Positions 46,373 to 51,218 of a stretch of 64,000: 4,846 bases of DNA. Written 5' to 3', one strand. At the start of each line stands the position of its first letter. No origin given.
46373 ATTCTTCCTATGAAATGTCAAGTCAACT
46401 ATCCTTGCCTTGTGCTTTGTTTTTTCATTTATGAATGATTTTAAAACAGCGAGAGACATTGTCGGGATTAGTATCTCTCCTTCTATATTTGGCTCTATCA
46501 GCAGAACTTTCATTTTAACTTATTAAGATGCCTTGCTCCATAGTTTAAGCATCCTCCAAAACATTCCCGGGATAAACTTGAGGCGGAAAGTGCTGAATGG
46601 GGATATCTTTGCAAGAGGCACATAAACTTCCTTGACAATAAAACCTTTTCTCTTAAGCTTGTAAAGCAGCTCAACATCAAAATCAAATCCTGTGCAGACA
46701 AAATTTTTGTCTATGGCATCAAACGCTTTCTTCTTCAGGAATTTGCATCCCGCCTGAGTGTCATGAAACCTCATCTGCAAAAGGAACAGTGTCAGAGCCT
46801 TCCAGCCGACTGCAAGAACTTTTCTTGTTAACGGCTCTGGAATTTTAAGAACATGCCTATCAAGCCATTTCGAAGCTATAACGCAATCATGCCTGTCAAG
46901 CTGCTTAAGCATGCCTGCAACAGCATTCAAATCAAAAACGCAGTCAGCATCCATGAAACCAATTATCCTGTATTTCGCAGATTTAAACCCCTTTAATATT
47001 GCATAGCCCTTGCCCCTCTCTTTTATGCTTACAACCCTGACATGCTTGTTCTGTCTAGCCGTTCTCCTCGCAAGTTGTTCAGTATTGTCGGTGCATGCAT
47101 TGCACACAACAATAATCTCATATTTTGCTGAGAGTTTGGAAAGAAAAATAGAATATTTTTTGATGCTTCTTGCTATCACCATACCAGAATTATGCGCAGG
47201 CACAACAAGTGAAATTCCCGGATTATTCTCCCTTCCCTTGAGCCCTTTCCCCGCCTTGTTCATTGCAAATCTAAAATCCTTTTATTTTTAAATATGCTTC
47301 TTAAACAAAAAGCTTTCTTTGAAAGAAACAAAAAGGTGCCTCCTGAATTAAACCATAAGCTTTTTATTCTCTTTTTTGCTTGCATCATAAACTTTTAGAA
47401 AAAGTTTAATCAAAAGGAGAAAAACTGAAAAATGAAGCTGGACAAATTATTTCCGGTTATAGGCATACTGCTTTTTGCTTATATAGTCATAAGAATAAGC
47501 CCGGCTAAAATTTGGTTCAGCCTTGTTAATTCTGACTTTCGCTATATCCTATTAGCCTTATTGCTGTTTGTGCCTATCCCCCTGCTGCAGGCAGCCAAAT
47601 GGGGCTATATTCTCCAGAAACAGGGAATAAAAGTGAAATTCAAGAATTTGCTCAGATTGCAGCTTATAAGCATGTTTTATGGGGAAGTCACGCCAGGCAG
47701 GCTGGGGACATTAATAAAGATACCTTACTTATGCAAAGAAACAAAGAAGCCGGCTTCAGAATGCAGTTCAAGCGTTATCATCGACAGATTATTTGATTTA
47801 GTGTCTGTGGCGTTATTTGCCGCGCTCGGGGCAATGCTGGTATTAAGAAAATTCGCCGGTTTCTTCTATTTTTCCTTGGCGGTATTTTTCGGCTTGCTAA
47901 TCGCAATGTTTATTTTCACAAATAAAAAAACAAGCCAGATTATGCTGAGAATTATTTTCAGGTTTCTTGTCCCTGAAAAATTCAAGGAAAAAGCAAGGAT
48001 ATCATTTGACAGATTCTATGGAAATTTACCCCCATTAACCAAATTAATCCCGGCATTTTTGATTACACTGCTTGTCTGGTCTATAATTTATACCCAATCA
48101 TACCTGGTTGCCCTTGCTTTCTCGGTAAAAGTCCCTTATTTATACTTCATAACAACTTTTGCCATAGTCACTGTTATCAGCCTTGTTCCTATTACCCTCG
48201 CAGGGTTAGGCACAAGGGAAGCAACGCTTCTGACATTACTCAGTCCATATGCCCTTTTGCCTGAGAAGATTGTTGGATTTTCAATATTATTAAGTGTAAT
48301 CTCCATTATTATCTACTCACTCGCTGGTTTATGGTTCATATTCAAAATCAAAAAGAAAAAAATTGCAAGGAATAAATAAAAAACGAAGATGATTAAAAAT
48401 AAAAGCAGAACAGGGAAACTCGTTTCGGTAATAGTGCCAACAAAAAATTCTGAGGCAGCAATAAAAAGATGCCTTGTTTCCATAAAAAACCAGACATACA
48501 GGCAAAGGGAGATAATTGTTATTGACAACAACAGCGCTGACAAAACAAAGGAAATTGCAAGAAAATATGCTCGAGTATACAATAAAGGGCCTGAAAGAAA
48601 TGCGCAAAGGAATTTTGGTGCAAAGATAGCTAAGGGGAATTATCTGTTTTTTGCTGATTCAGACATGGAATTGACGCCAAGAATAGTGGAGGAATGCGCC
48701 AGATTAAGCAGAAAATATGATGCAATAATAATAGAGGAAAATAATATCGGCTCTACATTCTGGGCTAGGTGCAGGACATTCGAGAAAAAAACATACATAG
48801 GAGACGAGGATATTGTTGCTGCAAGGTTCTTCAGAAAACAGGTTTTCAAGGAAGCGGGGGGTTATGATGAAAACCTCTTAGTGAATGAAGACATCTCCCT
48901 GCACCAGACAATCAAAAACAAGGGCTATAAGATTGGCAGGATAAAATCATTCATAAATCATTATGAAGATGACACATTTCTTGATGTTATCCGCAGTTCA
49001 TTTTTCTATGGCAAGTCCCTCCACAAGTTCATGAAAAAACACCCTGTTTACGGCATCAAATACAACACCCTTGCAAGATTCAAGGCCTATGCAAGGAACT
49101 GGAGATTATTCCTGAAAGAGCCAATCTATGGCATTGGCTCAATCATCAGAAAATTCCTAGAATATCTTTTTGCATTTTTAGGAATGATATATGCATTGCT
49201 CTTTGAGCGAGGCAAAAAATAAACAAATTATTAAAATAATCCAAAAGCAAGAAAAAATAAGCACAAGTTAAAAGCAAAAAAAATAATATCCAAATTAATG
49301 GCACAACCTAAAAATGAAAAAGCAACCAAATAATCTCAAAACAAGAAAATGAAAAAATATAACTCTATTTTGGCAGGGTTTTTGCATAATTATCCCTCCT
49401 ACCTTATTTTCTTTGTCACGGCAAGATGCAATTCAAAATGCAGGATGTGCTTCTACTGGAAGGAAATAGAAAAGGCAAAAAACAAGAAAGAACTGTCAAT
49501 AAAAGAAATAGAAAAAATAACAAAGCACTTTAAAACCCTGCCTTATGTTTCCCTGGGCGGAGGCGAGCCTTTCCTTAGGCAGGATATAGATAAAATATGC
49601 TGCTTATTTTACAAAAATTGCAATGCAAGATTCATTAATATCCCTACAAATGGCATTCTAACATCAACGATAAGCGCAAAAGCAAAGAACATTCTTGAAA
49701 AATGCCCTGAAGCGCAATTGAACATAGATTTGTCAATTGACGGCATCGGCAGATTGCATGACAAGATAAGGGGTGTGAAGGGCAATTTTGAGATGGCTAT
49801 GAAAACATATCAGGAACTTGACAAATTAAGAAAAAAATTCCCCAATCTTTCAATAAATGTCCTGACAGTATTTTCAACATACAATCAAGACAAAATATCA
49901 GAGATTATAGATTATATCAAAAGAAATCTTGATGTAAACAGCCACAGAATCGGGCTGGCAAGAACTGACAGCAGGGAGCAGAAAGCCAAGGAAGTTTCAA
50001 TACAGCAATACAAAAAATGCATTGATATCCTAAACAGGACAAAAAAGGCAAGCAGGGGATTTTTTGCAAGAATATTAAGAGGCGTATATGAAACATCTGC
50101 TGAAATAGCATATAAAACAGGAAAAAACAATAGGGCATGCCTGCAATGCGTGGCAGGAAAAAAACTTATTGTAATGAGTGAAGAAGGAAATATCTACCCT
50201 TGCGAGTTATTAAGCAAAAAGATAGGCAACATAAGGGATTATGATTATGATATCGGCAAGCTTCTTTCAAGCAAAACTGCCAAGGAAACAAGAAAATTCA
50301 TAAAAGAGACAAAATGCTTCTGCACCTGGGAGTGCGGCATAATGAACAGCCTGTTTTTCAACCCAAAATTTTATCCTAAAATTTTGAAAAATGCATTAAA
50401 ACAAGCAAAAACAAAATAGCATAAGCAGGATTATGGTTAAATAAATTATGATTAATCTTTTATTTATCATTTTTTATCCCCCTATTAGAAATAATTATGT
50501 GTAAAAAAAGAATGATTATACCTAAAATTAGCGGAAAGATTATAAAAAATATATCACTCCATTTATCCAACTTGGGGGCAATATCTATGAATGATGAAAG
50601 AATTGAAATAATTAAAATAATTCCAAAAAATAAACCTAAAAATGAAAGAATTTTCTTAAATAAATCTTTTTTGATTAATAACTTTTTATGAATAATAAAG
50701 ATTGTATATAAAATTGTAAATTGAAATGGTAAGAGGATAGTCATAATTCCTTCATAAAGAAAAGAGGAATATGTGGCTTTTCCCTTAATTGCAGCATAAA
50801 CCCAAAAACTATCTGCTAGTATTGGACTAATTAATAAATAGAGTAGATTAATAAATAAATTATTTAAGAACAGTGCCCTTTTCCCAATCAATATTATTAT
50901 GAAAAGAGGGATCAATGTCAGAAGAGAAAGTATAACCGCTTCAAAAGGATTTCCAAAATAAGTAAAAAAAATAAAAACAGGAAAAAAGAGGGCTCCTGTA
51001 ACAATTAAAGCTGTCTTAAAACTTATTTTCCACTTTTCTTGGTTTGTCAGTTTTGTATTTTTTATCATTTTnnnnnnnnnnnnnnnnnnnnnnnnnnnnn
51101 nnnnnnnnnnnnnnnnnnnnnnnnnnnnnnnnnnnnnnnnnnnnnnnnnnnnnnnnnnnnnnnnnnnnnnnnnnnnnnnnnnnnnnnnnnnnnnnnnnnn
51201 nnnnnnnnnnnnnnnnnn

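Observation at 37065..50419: AglB-centred glycosylation island unusually rich in radical SAM enzymes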

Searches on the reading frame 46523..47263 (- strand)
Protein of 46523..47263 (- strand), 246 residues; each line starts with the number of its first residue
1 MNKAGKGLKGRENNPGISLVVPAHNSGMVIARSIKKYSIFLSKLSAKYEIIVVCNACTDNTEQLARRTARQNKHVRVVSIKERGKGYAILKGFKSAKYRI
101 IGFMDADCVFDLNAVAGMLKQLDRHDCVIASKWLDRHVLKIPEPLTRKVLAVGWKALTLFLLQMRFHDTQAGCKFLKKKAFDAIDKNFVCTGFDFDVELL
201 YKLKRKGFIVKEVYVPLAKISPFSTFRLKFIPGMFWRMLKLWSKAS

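Call 3: search_protein_families(library=pfam, proteins=[window:46523-47263:-], max_evalue=0.01)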
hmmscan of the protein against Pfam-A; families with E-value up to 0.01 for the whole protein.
window:46523-47263:- (246 aa): 3 families
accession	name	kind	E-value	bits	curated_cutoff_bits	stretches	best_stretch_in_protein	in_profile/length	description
PF00535.33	Glycos_transf_2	-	1.8e-21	77.2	23.3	1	18-183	1-166/168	Glycosyl transferase family 2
PF13641.12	Glyco_tranf_2_3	-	4.7e-11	43.6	27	1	15-216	1-207/230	Glycosyltransferase like family 2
PF10111.15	Glyco_tranf_2_2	-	0.0042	17.1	27.3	1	30-120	15-104/276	Glycosyltransferase like family 2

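Call 5: search_protein_families(library=ncbifam, proteins=[window:46523-47263:-], max_evalue=0.001)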
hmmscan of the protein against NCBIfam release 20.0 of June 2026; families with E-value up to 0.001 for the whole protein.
window:46523-47263:- (246 aa): 17 families
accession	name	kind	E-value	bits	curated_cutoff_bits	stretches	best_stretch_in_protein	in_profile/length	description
TIGR03937.1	PgaC_IcaA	equivalog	7.2e-15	54.8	422.3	1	11-128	41-156/407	poly-beta-1,6-N-acetyl-D-glucosamine synthase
TIGR03469.1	HpnB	hypoth_equivalog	1.1e-09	37.8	379.25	1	11-132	40-170/386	hopene-associated glycosyltransferase HpnB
NF010496.0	PRK13915.1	equivalog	1.2e-09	37.7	262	1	13-122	29-142/307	glucosyl-3-phosphoglycerate synthase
NF041865.1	EpsU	equivalog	1.2e-09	37.6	700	1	17-114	41-133/394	exopolysaccharide biosynthesis GT2 family glycosyltransferase EpsU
NF047588.1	GlcsyltransPgfSStrep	equivalog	2e-09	37.1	500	1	17-184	3-167/308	glycosyltransferase PgfS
NF047683.1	TeichurnBiosyTuaG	equivalog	3e-09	36.9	400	1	13-127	4-116/252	teichuronic acid biosynthesis protein TuaG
NF007482.0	PRK10073.1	equivalog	3.4e-09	36.2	423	1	13-111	4-99/334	glycosyltransferase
NF038302.1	EPS_HpsE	equivalog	6.7e-09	35.1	300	1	18-122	4-111/307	hormogonium polysaccharide biosynthesis glycosyltransferase HpsE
TIGR03965.1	mycofact_glyco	equivalog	3.5e-08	32.8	280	1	12-127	71-184/467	mycofactocin biosynthesis glycosyltransferase MftF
TIGR04182.1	glyco_TIGR04182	equivalog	3.7e-08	33.1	325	1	18-216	3-189/293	S-layer glycoprotein N-glycosyltransferase AglJ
NF041391.1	DPhHxTase_Halo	equivalog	4.1e-08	32.5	375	1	51-215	27-181/213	dolichyl-phosphate hexose transferase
TIGR04283.1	glyco_like_mftF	equivalog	6e-08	32.5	182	1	17-130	1-105/221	TIGR04283 family arsenosugar biosynthesis glycosyltransferase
NF007986.1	PRK10714.1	equivalog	1.2e-06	27.8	529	1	17-118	8-111/316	undecaprenyl-phosphate 4-deoxy-4-formamido-L-arabinose transferase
NF058614.1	PPMAGASynPpgS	equivalog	2.4e-06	27.2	370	1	19-213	4-192/226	polyprenyl-phospho-N-acetylgalactosaminyl synthase PpgS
TIGR03111.1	glyc2_xrt_Gpos1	hypoth_equivalog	2.3e-05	23.4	363.95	1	9-128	43-162/439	TIGR03111 family XrtG-associated glycosyltransferase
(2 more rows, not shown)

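Call 95: search_solved_structures(query=window:46523-47263:-, max_evalue=0.00001)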
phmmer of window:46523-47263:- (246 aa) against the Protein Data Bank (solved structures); distinct sequences matched with E-value up to 0.00001: 3.
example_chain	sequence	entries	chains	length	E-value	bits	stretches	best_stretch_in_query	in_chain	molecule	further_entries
2z87_A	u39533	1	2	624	7.9e-09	38.8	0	16-109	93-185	Chondroitin synthase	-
2z86_A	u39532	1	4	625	7.9e-09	38.8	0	16-109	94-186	Chondroitin synthase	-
5mlz_A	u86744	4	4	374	9.3e-07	32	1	17-205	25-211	Dolichol monophosphate mannose synthase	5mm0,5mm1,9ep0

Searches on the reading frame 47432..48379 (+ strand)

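Call 3: search_protein_families(library=pfam, proteins=[window:47432-48379:+], max_evalue=0.01)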
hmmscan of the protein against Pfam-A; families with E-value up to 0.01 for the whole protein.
window:47432-48379:+ (315 aa): 1 family
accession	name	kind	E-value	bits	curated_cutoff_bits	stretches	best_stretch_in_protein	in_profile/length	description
PF03706.18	LPG_synthase_TM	-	2.5e-43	149.1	33.4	1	10-299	3-302/302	Lysylphosphatidylglycerol synthase TM region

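Call 5: search_protein_families(library=ncbifam, proteins=[window:47432-48379:+], max_evalue=0.001)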
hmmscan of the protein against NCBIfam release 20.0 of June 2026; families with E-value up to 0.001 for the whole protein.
window:47432-48379:+ (315 aa): 1 family
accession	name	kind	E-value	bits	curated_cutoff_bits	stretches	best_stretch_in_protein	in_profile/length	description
TIGR00374.1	TIGR00374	subfamily_domain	1.9e-34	119.5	43.2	1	9-309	2-316/323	flippase-like domain-containing protein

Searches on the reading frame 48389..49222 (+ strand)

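Call 3: search_protein_families(library=pfam, proteins=[window:48389-49222:+], max_evalue=0.01)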
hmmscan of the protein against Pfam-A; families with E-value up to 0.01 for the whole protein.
window:48389-49222:+ (277 aa): 3 families
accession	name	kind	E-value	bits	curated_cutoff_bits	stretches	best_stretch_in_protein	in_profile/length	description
PF00535.33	Glycos_transf_2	-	2.7e-24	86.4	23.3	1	13-112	1-108/168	Glycosyl transferase family 2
PF10111.15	Glyco_tranf_2_2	-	2.1e-09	37.7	27.3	1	13-106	1-105/276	Glycosyltransferase like family 2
PF13641.12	Glyco_tranf_2_3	-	1.2e-06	29.1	27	1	12-65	3-56/230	Glycosyltransferase like family 2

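Call 5: search_protein_families(library=ncbifam, proteins=[window:48389-49222:+], max_evalue=0.001)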
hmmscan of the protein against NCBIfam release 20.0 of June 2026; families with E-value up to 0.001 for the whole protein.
window:48389-49222:+ (277 aa): 18 families
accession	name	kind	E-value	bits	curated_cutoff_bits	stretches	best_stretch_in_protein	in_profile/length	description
TIGR04283.1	glyco_like_mftF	equivalog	1e-23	84.1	182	1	12-187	1-180/221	TIGR04283 family arsenosugar biosynthesis glycosyltransferase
TIGR03965.1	mycofact_glyco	equivalog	4.6e-19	68.6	280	2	10-101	74-173/467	mycofactocin biosynthesis glycosyltransferase MftF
NF041875.1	EPS_EpsD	equivalog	2.2e-16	60.2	370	1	12-109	1-106/325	exopolysaccharide biosynthesis glycosyltransferase EpsD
NF007482.0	PRK10073.1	equivalog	3.8e-16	59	423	1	10-111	6-114/334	glycosyltransferase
NF047683.1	TeichurnBiosyTuaG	equivalog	1.3e-13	51.1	400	1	8-100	4-104/252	teichuronic acid biosynthesis protein TuaG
NF045692.1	OglycostaseCruG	equivalog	2e-11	43.4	600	1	11-61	42-92/386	2'-O-glycosyltransferase CruG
NF050050.1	ProtGlycPglI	equivalog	2.8e-11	43.3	500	1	12-169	4-180/306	GalNAc(5)-diNAcBac-PP-undecaprenol beta-1,3-glucosyltransferase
TIGR03937.1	PgaC_IcaA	equivalog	1.5e-09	37.3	422.3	1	6-92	41-135/407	poly-beta-1,6-N-acetyl-D-glucosamine synthase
NF010496.0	PRK13915.1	equivalog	6.6e-09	35.3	262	1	6-67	27-92/307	glucosyl-3-phosphoglycerate synthase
NF053739.1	GlytfEpsEBac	equivalog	1.2e-08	34.3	450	1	12-65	3-56/265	glycosyltransferase EpsE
TIGR03469.1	HpnB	hypoth_equivalog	4.3e-08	32.6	379.25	1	12-66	46-101/386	hopene-associated glycosyltransferase HpnB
NF038299.1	EPS_HpsN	equivalog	4.4e-08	32.5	425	1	11-106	2-105/317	hormogonium polysaccharide biosynthesis glycosyltransferase HpsN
TIGR03111.1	glyc2_xrt_Gpos1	hypoth_equivalog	6.8e-08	31.7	363.95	1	11-60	50-101/439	TIGR03111 family XrtG-associated glycosyltransferase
NF038302.1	EPS_HpsE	equivalog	9.6e-08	31.3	300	1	13-66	4-60/307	hormogonium polysaccharide biosynthesis glycosyltransferase HpsE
TIGR04182.1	glyco_TIGR04182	equivalog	3.4e-07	30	325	1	12-98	2-88/293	S-layer glycoprotein N-glycosyltransferase AglJ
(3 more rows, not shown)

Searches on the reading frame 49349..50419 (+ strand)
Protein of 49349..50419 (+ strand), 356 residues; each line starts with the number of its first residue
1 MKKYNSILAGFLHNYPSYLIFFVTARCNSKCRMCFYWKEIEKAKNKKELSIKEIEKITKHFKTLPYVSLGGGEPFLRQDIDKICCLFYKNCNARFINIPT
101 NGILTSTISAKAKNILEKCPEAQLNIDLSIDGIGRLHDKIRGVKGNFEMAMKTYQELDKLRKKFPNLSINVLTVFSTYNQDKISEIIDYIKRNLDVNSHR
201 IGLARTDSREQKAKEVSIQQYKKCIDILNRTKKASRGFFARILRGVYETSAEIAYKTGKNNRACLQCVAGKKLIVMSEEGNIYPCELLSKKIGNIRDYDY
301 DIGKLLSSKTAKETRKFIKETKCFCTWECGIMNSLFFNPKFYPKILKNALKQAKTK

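Call 3: search_protein_families(library=pfam, proteins=[window:49349-50419:+], max_evalue=0.01)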
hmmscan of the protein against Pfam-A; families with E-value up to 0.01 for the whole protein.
window:49349-50419:+ (356 aa): 3 families
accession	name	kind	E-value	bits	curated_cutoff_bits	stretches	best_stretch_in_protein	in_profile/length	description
PF04055.27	Radical_SAM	-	3.1e-16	60.4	29.5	1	23-190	3-166/166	Radical SAM superfamily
PF13353.11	Fer4_12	-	4e-05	24.4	22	1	24-132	12-115/137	4Fe-4S single cluster domain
PF13186.11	SPASM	-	0.0066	17.2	21.5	1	267-325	1-63/67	Iron-sulfur cluster-binding domain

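Call 5: search_protein_families(library=ncbifam, proteins=[window:49349-50419:+], max_evalue=0.001)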
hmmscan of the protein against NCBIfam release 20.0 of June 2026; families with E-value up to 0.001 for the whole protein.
window:49349-50419:+ (356 aa): 57 families (the best 25 are shown)
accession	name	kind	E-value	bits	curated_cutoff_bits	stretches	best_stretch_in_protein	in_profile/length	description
TIGR04545.1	rSAM_ahbD_hemeb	equivalog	8.8e-22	78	500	1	22-301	5-283/339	heme b synthase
TIGR04053.2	TIGR04053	equivalog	2.4e-20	73.1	395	1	14-232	5-214/366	TIGR04053 family radical SAM/SPASM domain-containing protein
TIGR03961.1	rSAM_PTO1314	hypoth_equivalog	3.4e-18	66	306.05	1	26-336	32-309/332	PTO1314 family radical SAM protein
NF050035.1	rSAM_WgK_link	exception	4.6e-18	65.3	650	1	14-195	6-173/367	radical SAM/SPASM peptide maturase WgkB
TIGR04055.1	rSAM_NirJ2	equivalog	5.8e-18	65.5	500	1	23-301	6-270/326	putative heme d1 biosynthesis radical SAM protein NirJ2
TIGR04340.1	rSAM_ACGX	hypoth_equivalog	2.6e-17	63.1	400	1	21-323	7-310/341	radical SAM/SPASM domain protein, ACGX system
NF045702.1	rSAM_GDGT_ether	equivalog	5.3e-17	61.6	450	1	21-196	90-259/486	tetraether lipid synthase Tes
TIGR04068.1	rSAM_ocin_clost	equivalog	9.7e-17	61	500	1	5-296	72-386/462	Cys-rich peptide radical SAM maturase CcpM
TIGR03978.1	rSAM_paired_1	equivalog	2.2e-16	59.7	370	1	11-312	77-382/466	His-Xaa-Ser system radical SAM maturase HxsB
NF041298.1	rSAM_mat_DynA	equivalog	4e-16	58.9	450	1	24-328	8-314/356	dynobactin maturation radical SAM/SPASM protein DynA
TIGR04250.1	SCM_rSAM_ScmE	equivalog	4.8e-16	58.6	400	1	23-295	9-282/358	SynChlorMet cassette radical SAM/SPASM protein ScmE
TIGR04054.1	rSAM_NirJ1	equivalog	6.4e-16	57.9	650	1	15-243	34-253/387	putative heme d1 biosynthesis radical SAM protein NirJ1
TIGR04051.1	rSAM_NirJ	equivalog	8.3e-16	57.9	515.45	1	19-229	4-203/354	heme d1 biosynthesis radical SAM protein NirJ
TIGR02668.1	moaA_archaeal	equivalog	1.4e-15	57.1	325.25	1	22-296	15-276/303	GTP 3',8-cyclase MoaA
NF047865.1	rSAM_PapB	equivalog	1.5e-15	57.3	340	1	18-329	4-303/330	PapB family radical SAM/SPASM ranthipeptide maturase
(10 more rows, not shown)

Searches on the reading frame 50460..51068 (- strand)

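Call 7: search_protein_families(library=pfam, proteins=[window:50460-51068:-], max_evalue=0.01)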
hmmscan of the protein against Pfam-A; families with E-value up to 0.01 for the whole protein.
window:50460-51068:- (202 aa): 1 family
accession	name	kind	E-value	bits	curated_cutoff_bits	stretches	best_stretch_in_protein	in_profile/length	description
PF14093.11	DUF4271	-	0.0028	18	29.7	1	10-79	118-188/206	Domain of unknown function (DUF4271)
